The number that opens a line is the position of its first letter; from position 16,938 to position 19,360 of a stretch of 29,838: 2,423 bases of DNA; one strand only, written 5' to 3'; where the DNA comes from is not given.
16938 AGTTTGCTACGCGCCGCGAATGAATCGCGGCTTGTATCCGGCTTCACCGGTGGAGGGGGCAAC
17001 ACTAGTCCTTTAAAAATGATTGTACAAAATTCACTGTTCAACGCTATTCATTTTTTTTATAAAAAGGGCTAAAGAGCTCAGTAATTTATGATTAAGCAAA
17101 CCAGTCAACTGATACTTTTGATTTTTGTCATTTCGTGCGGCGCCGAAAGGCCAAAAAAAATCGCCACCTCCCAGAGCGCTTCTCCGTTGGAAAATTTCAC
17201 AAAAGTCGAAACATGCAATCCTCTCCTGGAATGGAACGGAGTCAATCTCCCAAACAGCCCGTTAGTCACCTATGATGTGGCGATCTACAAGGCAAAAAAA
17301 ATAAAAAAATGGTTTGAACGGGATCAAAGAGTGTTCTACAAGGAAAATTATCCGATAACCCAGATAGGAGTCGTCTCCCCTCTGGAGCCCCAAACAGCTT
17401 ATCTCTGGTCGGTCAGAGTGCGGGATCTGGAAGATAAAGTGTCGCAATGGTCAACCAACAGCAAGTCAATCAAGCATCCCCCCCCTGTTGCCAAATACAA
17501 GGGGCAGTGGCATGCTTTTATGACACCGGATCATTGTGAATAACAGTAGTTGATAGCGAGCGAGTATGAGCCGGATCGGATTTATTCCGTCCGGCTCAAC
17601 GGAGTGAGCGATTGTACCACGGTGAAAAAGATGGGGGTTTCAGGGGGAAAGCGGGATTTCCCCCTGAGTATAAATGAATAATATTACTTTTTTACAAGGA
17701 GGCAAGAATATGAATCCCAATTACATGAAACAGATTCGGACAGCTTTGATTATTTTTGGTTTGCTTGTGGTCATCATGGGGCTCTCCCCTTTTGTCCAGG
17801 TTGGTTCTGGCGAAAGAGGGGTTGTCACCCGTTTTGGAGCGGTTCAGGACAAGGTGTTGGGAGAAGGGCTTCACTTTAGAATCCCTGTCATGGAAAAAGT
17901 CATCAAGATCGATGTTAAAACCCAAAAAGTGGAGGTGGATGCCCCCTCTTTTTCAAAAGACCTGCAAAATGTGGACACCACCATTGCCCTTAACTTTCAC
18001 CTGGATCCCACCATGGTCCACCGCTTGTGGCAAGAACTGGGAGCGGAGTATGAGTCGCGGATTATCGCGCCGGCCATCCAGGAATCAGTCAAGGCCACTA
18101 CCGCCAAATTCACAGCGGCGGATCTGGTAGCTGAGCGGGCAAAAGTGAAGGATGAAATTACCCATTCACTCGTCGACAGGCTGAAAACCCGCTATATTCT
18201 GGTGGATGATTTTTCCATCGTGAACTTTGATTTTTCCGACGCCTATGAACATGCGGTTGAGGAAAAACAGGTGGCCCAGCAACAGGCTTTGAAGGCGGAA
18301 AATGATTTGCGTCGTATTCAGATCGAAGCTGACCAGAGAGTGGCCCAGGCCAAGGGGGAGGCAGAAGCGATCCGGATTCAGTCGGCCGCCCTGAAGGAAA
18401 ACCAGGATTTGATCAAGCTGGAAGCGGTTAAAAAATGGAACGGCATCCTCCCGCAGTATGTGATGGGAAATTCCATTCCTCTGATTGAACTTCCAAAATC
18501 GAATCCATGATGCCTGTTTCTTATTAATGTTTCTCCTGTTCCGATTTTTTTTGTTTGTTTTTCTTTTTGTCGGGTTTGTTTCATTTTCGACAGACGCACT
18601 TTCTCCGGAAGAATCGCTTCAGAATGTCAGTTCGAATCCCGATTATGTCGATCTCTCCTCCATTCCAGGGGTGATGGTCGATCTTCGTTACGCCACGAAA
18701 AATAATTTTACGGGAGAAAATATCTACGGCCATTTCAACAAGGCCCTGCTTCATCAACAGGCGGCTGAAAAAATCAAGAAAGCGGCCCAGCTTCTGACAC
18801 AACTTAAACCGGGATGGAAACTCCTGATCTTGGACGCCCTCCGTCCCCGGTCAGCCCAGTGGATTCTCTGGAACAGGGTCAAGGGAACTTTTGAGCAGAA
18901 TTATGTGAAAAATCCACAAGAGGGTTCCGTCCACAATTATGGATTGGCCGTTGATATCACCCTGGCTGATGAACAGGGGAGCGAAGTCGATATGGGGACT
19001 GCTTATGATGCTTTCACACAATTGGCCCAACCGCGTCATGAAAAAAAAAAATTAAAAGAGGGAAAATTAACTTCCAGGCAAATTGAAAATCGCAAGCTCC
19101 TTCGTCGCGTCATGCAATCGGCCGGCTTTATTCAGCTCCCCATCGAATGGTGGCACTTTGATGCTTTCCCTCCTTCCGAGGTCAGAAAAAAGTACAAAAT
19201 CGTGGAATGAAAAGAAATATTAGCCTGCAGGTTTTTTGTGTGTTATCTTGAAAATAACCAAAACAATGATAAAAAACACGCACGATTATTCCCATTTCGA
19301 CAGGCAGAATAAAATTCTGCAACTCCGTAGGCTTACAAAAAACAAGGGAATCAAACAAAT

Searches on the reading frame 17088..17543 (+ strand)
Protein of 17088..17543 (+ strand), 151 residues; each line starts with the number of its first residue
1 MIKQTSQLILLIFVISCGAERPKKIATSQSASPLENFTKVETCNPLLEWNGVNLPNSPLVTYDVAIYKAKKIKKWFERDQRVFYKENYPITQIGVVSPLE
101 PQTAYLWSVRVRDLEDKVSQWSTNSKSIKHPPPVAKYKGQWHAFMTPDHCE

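Call 44: search_protein_families(library=pfam, proteins=[window:17088-17543:+], max_evalue=0.001)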
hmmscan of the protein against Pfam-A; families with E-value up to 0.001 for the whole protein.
window:17088-17543:+ (151 aa): 1 family
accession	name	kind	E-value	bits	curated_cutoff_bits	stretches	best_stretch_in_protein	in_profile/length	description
PF25788.1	Ig_Rha78A_N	-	8.6e-06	26.4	27.4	1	35-124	10-96/105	Rha78A-like, N-terminal immunoglobulin domain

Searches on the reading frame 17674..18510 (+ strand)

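Call 44: search_protein_families(library=pfam, proteins=[window:17674-18510:+], max_evalue=0.001)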
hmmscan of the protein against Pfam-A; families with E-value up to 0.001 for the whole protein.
window:17674-18510:+ (278 aa): 1 family
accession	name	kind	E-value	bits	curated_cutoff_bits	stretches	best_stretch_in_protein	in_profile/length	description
PF01145.31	Band_7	-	7.2e-35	121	23.6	1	42-230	2-176/176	SPFH domain / Band 7 family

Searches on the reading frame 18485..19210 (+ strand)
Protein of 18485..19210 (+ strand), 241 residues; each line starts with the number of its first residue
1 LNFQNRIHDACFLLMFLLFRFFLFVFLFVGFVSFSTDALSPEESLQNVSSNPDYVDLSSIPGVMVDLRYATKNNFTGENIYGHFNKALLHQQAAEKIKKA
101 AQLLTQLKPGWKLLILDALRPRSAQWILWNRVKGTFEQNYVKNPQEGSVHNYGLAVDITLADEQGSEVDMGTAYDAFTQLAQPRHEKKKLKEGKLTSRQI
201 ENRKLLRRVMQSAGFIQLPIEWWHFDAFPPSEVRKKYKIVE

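Call 44: search_protein_families(library=pfam, proteins=[window:18485-19210:+], max_evalue=0.001)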
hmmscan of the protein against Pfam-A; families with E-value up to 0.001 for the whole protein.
window:18485-19210:+ (241 aa): 2 families
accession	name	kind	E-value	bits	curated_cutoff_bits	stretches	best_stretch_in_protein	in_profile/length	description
PF01427.22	Peptidase_M15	-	4.6e-30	105.3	27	1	60-227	12-184/199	D-ala-D-ala dipeptidase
PF02557.22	VanY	-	0.0004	20.6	25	0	88-184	3-85/132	D-alanyl-D-alanine carboxypeptidase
